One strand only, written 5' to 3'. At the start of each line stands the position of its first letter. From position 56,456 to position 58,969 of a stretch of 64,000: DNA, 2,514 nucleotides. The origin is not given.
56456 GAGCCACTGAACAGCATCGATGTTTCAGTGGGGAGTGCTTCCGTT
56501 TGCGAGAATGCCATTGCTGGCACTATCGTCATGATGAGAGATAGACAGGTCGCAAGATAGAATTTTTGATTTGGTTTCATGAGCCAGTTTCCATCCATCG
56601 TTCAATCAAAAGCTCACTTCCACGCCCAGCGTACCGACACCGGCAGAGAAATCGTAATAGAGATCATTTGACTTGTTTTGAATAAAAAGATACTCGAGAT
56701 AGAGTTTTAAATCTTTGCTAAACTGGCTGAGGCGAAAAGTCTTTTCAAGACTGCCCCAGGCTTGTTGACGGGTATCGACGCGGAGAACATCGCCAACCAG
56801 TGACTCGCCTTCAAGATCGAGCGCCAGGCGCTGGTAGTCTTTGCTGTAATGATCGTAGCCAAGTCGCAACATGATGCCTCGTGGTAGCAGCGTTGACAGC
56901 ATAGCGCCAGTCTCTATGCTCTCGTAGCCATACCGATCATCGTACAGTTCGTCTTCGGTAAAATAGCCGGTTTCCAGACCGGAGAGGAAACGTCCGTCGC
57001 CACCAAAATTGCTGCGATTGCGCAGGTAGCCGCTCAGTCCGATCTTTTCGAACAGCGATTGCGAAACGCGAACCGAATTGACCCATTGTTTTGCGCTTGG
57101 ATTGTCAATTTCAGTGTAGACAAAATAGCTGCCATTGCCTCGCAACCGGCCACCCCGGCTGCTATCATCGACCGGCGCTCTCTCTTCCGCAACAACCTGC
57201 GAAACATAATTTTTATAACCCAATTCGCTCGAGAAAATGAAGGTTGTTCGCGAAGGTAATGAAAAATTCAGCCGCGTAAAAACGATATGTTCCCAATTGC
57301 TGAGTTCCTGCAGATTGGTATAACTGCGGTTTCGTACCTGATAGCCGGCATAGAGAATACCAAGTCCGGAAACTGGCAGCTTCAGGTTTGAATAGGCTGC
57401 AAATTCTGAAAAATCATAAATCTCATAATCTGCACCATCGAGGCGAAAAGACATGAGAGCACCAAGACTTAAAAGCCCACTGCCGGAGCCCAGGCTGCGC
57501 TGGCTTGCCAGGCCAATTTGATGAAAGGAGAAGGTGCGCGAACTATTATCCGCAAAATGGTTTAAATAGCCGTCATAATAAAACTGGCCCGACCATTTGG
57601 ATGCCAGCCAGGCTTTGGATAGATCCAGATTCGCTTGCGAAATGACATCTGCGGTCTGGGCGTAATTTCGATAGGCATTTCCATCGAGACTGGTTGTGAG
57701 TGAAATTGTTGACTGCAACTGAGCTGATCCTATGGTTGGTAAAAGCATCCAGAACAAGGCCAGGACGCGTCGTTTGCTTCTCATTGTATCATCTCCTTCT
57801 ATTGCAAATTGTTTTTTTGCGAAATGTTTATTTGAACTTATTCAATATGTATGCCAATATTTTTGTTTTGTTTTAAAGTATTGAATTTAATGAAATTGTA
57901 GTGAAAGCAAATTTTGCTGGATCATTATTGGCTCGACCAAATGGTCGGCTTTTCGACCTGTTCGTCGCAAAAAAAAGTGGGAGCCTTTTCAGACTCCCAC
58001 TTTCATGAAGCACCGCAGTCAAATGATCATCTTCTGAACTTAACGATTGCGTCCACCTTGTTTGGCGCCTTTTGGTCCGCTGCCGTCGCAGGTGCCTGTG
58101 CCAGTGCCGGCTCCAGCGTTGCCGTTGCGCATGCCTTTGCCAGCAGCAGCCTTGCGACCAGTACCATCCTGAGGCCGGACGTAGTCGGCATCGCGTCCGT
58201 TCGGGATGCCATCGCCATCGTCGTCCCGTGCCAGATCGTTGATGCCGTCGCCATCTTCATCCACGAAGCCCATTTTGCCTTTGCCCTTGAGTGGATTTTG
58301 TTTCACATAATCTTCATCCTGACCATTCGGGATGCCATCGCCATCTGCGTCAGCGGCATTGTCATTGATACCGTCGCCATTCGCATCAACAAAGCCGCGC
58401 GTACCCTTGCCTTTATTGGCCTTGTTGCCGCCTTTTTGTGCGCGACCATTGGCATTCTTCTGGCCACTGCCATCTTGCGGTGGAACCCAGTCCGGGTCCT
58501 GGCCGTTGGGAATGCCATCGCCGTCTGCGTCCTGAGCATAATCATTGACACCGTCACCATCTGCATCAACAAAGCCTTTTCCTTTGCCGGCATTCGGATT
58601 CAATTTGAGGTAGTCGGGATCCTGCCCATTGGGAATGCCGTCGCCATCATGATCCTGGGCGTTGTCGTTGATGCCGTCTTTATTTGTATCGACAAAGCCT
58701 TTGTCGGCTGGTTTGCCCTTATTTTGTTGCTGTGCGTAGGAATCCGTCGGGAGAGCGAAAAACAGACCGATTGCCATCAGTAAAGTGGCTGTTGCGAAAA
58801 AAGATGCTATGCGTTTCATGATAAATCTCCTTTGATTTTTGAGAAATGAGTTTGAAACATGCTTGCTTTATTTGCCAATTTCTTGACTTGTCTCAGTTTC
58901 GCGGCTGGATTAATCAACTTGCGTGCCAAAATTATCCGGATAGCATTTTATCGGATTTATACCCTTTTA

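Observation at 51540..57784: Four-gene operon: outer-membrane beta-barrel, periplasmic pentaheme cytochrome c, sensor kinase, sigma-54 response regulator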

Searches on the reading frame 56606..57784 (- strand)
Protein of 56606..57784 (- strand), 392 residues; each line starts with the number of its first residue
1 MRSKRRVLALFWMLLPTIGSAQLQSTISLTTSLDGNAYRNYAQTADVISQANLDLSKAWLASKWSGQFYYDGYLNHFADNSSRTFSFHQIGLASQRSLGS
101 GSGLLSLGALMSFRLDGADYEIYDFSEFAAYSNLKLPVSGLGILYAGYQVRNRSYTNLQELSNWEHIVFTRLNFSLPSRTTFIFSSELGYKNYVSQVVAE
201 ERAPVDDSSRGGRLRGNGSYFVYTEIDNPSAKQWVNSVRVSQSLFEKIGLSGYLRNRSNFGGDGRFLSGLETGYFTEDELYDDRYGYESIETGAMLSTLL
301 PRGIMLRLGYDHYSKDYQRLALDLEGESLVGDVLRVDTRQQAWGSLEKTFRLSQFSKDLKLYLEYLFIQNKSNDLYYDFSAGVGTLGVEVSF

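Call 3: search_protein_families(library=pfam, proteins=[window:56606-57784:-], max_evalue=0.01)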
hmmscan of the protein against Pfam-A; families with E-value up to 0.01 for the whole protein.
window:56606-57784:- (392 aa): 0 families

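Call 4: search_protein_families(library=ncbifam, proteins=[window:56606-57784:-], max_evalue=0.01)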
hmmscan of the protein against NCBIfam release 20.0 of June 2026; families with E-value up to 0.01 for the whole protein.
window:56606-57784:- (392 aa): 0 families

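Call 15: find_homologous_proteins(query=window:56606-57784:-)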
Query window:56606-57784:- (392 aa): 7 proteins with E <= 0.001 among 7759 candidates.
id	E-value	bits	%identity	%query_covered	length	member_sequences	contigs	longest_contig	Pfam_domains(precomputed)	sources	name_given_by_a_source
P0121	1.7e-254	862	100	100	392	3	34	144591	-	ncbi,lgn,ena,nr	ncbi:hypothetical protein KC734_14515 [candidate division KSB1 bacterium]|nr:hypothetical protein [c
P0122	1.8e-162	559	63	100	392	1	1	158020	-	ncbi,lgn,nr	ncbi:MAG: hypothetical protein DWQ05_00620 [Calditrichaeota bacterium]|nr:MAG: hypothetical protein 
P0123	1.7e-161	556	64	99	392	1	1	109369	-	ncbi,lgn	-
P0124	6.1e-150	518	61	94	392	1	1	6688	-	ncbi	-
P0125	1.3e-119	418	51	96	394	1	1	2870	-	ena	-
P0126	5.8e-107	376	51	88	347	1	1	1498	-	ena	-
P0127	3.0e-31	127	31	98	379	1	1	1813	-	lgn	-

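Call 16: find_encoding_contigs(protein=P0122, flank=9000, max_places=2)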
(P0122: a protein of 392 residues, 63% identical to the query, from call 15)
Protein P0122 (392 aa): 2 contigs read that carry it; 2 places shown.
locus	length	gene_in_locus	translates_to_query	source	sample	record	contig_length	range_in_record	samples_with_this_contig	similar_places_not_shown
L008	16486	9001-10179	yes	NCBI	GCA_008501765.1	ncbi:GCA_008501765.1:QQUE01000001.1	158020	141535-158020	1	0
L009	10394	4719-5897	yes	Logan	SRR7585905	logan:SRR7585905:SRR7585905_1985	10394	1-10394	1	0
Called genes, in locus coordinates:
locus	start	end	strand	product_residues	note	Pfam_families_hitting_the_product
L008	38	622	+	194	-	PF00440:TetR_N, PF08359:TetR_C_4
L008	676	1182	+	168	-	PF01322:Cytochrom_C_2 (weak)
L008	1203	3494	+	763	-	PF03176:MMPL, PF02460:Patched (weak), PF03176:MMPL, PF00873:ACR_tran (weak)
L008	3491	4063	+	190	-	PF09695:YtfJ_HI0045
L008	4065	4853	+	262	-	PF07044:DUF1329 (weak), PF17131:TP_0789-like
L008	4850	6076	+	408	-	PF06980:DUF1302 (weak)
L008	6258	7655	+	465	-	PF07690:MFS_1, PF13347:MFS_2, PF07690:MFS_1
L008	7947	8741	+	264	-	-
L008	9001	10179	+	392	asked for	-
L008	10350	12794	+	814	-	PF07228:SpoIIE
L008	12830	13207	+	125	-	-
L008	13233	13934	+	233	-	PF02463:SMC_N (weak), PF00005:ABC_tran, PF13304:AAA_21 (weak)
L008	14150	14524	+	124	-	PF04480:DUF559, PF18741:MTES_1575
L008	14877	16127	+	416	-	PF12704:MacB_PCD, PF02687:FtsX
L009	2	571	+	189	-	?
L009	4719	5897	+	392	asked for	-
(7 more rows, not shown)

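Call 17: find_encoding_contigs(protein=P0123, flank=9000, max_places=2)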
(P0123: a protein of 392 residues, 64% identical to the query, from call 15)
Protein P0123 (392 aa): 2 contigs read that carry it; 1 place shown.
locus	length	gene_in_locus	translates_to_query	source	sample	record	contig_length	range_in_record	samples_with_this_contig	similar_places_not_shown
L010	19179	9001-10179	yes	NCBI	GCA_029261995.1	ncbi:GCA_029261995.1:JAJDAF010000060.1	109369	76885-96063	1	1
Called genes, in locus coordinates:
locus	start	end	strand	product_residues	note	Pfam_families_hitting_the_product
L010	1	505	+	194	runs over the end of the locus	PF00440:TetR_N, PF08359:TetR_C_4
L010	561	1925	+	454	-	PF02321:OEP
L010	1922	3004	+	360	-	PF00364:Biotin_lipoyl (faint), PF25917:BSH_RND, PF25973:BSH_CzcB (weak), PF25989:YknX_C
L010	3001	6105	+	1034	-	PF00873:ACR_tran, PF02355:SecD_SecF_C (weak), PF03176:MMPL, PF02355:SecD_SecF_C (weak)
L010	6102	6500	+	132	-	-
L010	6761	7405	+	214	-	-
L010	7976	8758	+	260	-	-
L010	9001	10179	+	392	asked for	-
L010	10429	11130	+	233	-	PF02463:SMC_N (faint), PF00005:ABC_tran, PF13304:AAA_21 (weak)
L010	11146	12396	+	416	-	PF12704:MacB_PCD, PF02687:FtsX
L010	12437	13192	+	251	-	PF17131:TP_0789-like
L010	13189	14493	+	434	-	-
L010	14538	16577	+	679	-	PF00989:PAS, PF08448:PAS_4, PF00512:HisKA, PF02518:HATPase_c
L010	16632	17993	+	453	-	PF00072:Response_reg, PF01078:Mg_chelatase (faint), PF00158:Sigma54_activat, PF14532:Sigma54_activ_2, PF07724:AAA_2 (weak), PF07728:AAA_5, PF25601:AAA_lid_14, PF02954:HTH_8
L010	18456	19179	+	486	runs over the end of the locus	PF22113:Mtrc-MtrF_II-IV_dom (faint), PF14522:Cytochrome_C7 (faint), PF14537:Cytochrom_c3_2 (faint), PF11783:Cytochrome_cB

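Call 18: find_encoding_contigs(protein=P0124, flank=9000, max_places=2)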
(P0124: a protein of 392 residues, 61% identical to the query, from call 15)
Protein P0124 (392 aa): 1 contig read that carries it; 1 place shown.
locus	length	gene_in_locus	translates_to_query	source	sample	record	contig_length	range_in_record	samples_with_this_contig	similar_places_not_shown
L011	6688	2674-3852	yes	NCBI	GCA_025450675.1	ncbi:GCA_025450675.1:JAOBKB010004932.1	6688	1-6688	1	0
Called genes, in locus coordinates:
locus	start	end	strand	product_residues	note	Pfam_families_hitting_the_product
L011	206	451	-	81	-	-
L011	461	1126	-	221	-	PF00578:AhpC-TSA, PF08534:Redoxin, PF10417:1-cysPrx_C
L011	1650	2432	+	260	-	-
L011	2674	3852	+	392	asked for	-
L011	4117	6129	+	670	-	PF00989:PAS, PF08448:PAS_4, PF13426:PAS_9 (faint), PF00512:HisKA, PF02518:HATPase_c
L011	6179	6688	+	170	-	?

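Call 44: predict_structure(alignment_id=A4)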
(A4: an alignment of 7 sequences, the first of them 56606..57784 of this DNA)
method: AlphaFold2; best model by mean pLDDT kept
length: 392 residues; sequences in the alignment: 7
mean_pLDDT: 73.1   pTM: 0.67
mean pLDDT of the five models: 73.1, 73.0, 70.6, 69.1, 65.3
residues with pLDDT >= 90: 45; 70-90: 215; 50-70: 73; < 50: 59
segments of 3 or more residues with pLDDT < 50: 15-20, 39-44, 198-204, 206-229, 262-275
pLDDT, mean of each block of 10 residues (from residue 1): 63 50 68 59 58 79 80 74 77 84 86 72 80 89 90 79 84 85 84 58 46 39 43 78 81 81 41 46 68 90 90 80 69 81 91 80 88 80 81 78
secondary structure, 60 per line:
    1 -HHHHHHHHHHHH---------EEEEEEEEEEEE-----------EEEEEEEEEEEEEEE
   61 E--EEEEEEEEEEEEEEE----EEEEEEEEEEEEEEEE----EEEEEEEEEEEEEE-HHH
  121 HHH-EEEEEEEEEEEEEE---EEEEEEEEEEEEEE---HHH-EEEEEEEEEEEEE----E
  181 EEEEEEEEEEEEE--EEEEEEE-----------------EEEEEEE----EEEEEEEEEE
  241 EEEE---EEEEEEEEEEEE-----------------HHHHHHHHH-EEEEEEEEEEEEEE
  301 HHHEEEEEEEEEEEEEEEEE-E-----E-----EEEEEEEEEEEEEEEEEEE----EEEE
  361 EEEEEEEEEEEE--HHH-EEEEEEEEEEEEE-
elements in order: H2-13 E23-34 E46-61 E64-78 E83-98 E103-116 H118-123 E125-138 E142-155 E163-175 E180-193 E196-202 E220-226 E231-244 E248-259 H277-285 E287-300 E304-320 E334-352 E357-372 E379-391

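Call 75: find_related_loci(query=A4, collection=metagenome_contigs, flank=10000)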
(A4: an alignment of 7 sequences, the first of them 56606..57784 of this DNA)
Query A4 (392 aa) in metagenome_contigs; peptide patterns used: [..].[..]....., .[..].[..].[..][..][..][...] (x = any residue, [..] = any of these).
274 stretches matched a pattern, but none encodes a relative of the query by tblastn (E <= 1e-3).

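Call 91: search_protein_representatives(alignment_id=A4)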
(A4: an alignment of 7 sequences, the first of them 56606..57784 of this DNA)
Query: 7 sequences, 392 profile positions. Proteins with E-value up to 0.001 (for the whole library): 715; up to 1e-10: 546; up to 1e-30: 229. The best 150 are listed.
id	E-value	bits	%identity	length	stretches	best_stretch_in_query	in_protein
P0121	3.3e-196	668.2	-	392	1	1-392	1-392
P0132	4.1e-100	351.8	-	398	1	1-392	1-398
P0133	2.1e-91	323.2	-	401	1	1-391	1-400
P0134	1.9e-86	306.8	-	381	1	3-391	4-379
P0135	2.5e-85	303.2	-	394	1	4-392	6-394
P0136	2.4e-84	299.9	-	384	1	6-392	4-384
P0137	1.0e-81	291.2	-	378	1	6-392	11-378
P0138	3.5e-81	289.5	-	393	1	11-392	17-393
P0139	7.2e-81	288.5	-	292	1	90-391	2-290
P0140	1.1e-79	284.6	-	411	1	14-389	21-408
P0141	2.0e-79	283.7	-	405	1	7-392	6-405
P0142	1.4e-77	277.7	-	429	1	4-388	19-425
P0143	2.8e-76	273.4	-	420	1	2-392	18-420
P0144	4.1e-75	269.5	-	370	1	7-392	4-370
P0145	5.1e-74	265.9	-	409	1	4-390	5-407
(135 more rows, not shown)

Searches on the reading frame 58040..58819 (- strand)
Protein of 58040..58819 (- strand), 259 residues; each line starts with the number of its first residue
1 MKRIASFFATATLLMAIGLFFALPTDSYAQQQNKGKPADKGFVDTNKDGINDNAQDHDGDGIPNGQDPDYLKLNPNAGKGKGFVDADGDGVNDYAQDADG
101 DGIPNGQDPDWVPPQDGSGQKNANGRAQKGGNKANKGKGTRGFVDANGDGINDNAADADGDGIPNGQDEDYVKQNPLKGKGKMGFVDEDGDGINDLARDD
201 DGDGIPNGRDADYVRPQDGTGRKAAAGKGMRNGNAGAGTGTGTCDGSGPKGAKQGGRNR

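Call 3: search_protein_families(library=pfam, proteins=[window:58040-58819:-], max_evalue=0.01)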
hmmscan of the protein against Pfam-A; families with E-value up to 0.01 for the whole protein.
window:58040-58819:- (259 aa): 0 families

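Call 4: search_protein_families(library=ncbifam, proteins=[window:58040-58819:-], max_evalue=0.01)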
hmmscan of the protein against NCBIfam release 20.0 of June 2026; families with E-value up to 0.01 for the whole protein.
window:58040-58819:- (259 aa): 0 families

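Call 74: search_solved_structures(query=window:58040-58819:-, max_evalue=1, show_alignments=2)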
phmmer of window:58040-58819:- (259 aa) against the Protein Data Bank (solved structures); distinct sequences matched with E-value up to 1: 1.
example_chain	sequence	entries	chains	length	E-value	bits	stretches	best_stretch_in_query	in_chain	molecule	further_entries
6kg9_A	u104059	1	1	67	0.43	13.4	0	149-168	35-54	And cellulose-binding endoglucanase family 9 CelL ortholog dockerin domain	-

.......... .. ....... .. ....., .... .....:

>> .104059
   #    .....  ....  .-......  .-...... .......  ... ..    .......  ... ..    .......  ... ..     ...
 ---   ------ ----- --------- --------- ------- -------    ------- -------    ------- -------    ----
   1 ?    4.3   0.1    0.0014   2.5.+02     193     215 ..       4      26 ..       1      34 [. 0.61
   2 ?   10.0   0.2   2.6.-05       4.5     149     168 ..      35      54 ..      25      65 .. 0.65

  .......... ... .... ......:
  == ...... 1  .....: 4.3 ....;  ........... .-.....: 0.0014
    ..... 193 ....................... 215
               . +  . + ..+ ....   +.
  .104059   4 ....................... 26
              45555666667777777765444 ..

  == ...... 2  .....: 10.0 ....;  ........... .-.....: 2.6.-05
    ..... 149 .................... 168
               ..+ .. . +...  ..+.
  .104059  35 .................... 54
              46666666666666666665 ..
